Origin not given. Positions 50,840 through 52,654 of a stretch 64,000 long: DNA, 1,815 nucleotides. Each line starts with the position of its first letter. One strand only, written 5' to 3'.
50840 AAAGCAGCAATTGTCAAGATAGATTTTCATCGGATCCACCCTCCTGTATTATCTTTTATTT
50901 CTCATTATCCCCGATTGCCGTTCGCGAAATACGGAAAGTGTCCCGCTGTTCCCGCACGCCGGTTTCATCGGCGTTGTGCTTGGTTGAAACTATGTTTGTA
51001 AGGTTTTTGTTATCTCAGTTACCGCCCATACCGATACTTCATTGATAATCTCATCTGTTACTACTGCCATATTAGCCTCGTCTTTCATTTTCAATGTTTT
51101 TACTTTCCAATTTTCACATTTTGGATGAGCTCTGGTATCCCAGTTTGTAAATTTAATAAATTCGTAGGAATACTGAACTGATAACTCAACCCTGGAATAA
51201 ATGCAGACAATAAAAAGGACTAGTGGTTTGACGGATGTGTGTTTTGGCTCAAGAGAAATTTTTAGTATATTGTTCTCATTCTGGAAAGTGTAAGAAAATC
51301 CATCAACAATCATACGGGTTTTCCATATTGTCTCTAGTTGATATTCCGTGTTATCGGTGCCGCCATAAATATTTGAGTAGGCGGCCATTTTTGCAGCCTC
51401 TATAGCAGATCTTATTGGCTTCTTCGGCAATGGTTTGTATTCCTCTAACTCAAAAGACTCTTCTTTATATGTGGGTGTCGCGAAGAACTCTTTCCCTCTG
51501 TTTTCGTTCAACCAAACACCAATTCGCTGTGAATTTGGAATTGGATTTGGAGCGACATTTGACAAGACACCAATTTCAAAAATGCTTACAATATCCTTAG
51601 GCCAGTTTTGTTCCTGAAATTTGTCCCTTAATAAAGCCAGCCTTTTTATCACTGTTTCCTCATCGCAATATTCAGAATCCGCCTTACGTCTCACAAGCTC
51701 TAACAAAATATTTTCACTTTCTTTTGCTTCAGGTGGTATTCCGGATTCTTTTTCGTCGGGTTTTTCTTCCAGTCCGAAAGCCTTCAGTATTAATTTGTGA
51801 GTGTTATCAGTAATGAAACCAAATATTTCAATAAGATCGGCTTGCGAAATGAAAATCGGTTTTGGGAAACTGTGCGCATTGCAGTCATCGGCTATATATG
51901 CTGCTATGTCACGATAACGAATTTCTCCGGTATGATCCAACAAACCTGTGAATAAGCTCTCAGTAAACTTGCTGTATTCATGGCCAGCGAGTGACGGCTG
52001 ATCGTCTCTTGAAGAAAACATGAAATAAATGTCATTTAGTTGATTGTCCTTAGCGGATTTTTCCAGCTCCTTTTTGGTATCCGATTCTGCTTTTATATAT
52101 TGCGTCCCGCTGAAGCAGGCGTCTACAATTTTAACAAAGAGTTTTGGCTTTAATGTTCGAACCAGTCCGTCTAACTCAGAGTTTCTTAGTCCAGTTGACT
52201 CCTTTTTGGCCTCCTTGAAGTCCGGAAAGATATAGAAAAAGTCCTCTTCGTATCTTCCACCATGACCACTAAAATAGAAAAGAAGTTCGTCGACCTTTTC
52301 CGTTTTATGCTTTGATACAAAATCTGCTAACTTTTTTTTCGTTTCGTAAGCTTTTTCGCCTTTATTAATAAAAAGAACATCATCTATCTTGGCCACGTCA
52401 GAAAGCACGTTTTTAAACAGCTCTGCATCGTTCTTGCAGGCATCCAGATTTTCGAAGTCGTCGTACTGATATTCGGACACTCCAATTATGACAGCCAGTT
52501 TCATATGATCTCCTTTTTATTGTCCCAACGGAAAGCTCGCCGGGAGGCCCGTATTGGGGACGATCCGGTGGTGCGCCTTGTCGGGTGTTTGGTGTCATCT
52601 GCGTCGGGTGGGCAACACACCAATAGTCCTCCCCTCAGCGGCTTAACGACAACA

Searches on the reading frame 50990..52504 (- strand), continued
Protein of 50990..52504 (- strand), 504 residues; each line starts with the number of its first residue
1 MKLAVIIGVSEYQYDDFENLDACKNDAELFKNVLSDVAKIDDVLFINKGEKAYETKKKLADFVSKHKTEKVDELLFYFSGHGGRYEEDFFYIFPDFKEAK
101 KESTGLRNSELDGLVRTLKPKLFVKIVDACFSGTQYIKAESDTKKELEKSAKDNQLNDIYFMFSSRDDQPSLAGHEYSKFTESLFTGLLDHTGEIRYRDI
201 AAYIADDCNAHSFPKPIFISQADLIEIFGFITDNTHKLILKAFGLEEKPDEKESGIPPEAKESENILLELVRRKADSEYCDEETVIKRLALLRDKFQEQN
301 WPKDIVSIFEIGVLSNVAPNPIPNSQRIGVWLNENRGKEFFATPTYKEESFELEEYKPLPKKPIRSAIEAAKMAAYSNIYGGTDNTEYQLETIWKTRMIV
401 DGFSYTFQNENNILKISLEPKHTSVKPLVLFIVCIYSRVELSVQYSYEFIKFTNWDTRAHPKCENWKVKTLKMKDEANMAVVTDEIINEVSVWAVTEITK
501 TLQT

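Call 65: search_dna_similar(query=window:50993-52504:-, collection=plasmids, mode=protein, max_rows=12)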
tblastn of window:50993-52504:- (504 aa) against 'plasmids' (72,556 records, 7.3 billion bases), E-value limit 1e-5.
Records with a match: 8; places in all: 9; records where one place covers at least 80% of the query: 5.
Best place of each record, by identity: <60% 8.
By first word of the organism name: Klebsiella 2; Salinivibrio 1; Paraclostridium 1; Bacillus 1; Escherichia 1; Gloeothece 1; Allocoleopsis 1.
By predicted mobility (MOB-suite, as given by PLSDB): non-mobilizable 5; conjugative 3.
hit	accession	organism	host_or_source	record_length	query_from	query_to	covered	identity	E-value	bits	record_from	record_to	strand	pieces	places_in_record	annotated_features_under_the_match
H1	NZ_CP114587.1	Salinivibrio kushneri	-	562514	1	503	100%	40.2%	5e-119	392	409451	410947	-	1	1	caspase family protein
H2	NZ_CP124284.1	Paraclostridium sordellii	Procyon lotor,whole organism,intestine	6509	1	474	94%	33.0%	3e-51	195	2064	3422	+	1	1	caspase family protein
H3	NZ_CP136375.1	Bacillus mycoides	whole organism,soil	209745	1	491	97%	29.0%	8e-51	194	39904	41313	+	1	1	caspase family protein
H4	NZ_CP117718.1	Escherichia coli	Duck,mixed culture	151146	1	457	91%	30.8%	2e-46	181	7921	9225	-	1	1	caspase family protein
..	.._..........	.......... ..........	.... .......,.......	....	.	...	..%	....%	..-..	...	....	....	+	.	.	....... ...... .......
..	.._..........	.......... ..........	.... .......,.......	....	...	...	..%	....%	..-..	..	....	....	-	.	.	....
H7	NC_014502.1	Gloeothece verrucosa PCC 7822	fresh water in rice field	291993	4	220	43%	26.3%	2e-6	58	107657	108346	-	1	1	caspase family protein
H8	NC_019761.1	Allocoleopsis franciscana PCC 7113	-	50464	3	134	26%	28.6%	9e-6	56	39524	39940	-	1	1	caspase family protein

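Call 69: get_annotated_region(hit=H4, flank=6000)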
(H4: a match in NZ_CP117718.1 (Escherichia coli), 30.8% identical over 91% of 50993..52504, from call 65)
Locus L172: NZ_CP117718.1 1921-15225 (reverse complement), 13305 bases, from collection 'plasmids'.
description: Escherichia coli strain B1S11 plasmid pB1S11, complete sequence
organism: Escherichia coli (NCBI taxid 562)
taxonomy: Bacteria; Pseudomonadota; Gammaproteobacteria; Enterobacterales; Enterobacteriaceae; Escherichia; Escherichia coli
host: -; source: Duck,mixed culture; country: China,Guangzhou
typing (MOB-suite, as given by PLSDB): conjugative; replicon IncFIB,IncFIC,rep_cluster_2244; relaxase MOBF,MOBP; mating-pair formation MPF_F
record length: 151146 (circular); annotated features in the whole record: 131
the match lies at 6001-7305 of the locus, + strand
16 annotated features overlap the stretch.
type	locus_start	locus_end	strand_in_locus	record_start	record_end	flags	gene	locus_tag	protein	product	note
CDS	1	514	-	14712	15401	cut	traJ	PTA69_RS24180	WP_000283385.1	conjugal transfer transcriptional regulator TraJ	-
CDS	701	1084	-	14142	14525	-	traM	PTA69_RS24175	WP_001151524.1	conjugal transfer relaxosome DNA-binding protein TraM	-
CDS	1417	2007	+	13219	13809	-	-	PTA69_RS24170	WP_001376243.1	transglycosylase SLT domain-containing protein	-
CDS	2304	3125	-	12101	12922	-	-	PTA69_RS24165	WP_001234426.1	DUF932 domain-containing protein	-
CDS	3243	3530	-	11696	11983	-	-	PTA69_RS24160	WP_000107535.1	hypothetical protein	-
CDS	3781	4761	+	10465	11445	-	-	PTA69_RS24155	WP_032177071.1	IS110 family transposase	-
CDS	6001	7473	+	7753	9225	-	-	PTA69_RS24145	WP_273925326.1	caspase family protein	GO:0006508 - proteolysis [Evidence IEA]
CDS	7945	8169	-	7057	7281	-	-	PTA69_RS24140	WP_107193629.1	single-stranded DNA-binding protein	-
CDS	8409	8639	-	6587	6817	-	-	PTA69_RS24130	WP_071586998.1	hypothetical protein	-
CDS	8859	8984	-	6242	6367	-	-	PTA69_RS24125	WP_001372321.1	type I toxin-antitoxin system Hok family toxin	-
CDS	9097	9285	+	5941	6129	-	-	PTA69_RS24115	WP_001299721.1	hypothetical protein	-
CDS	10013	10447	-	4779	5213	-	psiB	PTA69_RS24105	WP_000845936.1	conjugation system SOS inhibitor PsiB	-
CDS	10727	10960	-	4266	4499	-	-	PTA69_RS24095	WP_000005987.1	DUF905 family protein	-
CDS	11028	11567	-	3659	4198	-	-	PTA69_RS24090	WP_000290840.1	single-stranded DNA-binding protein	-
CDS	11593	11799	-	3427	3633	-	-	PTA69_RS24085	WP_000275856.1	hypothetical protein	-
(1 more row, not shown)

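Call 82: search_protein_families(library=pfam, proteins=[L008:1809-2672:+], max_evalue=0.001)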
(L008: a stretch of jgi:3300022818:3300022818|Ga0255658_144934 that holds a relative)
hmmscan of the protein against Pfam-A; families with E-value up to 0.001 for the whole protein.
L008:1809-2672:+ (288 aa): 1 family
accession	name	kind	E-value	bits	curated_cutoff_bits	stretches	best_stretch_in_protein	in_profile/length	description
PF10137.14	CAP12-PCTIR_TIR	-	2.7e-34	118.2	24.7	1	142-259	1-118/119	CAP12/Pycsar effector protein, TIR domain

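Call 87: fold_search(model_id=the predicted structure, library=viral)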
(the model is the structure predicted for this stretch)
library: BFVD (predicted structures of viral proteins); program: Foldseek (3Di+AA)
matches with E <= 10: 344; with E <= 0.001: 10
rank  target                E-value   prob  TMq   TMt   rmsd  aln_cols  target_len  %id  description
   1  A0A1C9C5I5            2.4e-07  1.00  0.34  0.64   5.8       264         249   21  Putative metacaspase [Heterosigma akashiwo virus 01]
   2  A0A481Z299            1.7e-06  1.00  0.33  0.48   6.4       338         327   11  Caspase [Pithovirus LCPAC001]
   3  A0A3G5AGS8            1.9e-06  1.00  0.33  0.45   9.8       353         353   14  Peptidase C14 caspase domain-containing protein [Solumvirus sp.]
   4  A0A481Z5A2            2.0e-06  1.00  0.28  0.31  15.7       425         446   12  Peptidase C14 caspase domain-containing protein [Pithovirus LCPAC202]
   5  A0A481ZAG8            2.4e-06  1.00  0.32  0.54   7.3       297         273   13  Caspase [Pithovirus LCPAC304]
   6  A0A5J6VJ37            1.2e-05  1.00  0.34  0.45   5.6       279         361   12  Caspase domain protein [Megaviridae environmental sample]
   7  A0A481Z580            1.5e-05  1.00  0.30  0.44   9.0       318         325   14  Caspase [Pithovirus LCPAC102]
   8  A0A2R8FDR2            1.8e-05  1.00  0.29  0.53  10.1       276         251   13  Caspase-like protein [Brazilian cedratvirus IHUMI]
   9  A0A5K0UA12            2.5e-05  1.00  0.32  0.63   5.1       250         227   17  Metacaspase-like (Fragment) [Yasminevirus sp. GU-2018]
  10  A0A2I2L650            2.2e-04  1.00  0.28  0.40  17.7       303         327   11  Uncharacterized protein [Orpheovirus IHUMI-LCC2]
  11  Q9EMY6                7.5e-03  1.00  0.20  0.43   5.1       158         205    9  AMV063 [Amsacta moorei entomopoxvirus]
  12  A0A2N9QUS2            7.5e-03  1.00  0.28  0.55   4.7       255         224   10  (no name in the UniProt tables at hand)
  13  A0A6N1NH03            1.6e-02  0.21  0.09  0.15  21.0       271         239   11  Putative ORFan [Tupanvirus deep ocean]
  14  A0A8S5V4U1            2.6e-02  0.28  0.14  0.12  18.2       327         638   11  Integrase [Siphoviridae sp. ct87j35]
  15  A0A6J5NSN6            3.2e-02  0.16  0.14  0.11  18.7       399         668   11  Lysozyme [uncultured Caudovirales phage]
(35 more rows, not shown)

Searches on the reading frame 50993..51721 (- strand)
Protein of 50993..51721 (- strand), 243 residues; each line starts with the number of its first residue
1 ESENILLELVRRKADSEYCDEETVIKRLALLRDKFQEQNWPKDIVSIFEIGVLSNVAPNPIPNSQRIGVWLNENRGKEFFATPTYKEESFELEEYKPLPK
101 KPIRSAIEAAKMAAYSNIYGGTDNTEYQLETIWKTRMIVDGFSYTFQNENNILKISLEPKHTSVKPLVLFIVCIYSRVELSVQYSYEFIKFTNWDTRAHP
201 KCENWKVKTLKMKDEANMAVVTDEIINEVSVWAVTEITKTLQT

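Call 64: search_protein_families(library=pfam, proteins=[window:50993-51721:-], max_evalue=10)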
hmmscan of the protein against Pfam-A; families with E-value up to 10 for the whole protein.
window:50993-51721:- (243 aa): 2 families
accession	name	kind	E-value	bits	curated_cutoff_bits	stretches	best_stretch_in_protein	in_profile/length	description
PF05120.17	GvpG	-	0.064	13.9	30.6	1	6-37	15-46/67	Gas vesicle protein G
PF08529.16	NusA_N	-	0.13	13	23.8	1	91-139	8-62/119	NusA N-terminal domain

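Call 70: search_protein_representatives(alignment_id=A4)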
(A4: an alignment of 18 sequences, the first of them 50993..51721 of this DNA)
Query: 18 sequences, 242 profile positions. Proteins with E-value up to 0.001 (for the whole library): 498; up to 1e-10: 386; up to 1e-30: 98. The best 150 are listed.
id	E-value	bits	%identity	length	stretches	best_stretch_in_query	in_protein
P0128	3.8e-77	275.1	-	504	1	2-241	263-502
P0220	3.1e-75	268.8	-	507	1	4-241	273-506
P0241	6.5e-73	261.2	-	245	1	3-207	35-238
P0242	6.6e-73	261.2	-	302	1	2-240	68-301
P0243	5.1e-69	248.4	-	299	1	3-241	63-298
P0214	5.1e-68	245.2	-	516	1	2-240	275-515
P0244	1.2e-66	240.7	-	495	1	5-240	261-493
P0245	2.1e-66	239.9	-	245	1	2-240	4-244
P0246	5.0e-66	238.7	-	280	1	3-241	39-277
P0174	2.3e-65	236.5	-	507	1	5-240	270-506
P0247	4.0e-65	235.7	-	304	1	3-241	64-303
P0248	6.5e-65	235.0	-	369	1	2-240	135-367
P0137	3.5e-64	232.6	-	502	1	3-240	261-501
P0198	1.3e-63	230.7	-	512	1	3-241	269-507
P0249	3.0e-63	229.6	-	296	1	4-240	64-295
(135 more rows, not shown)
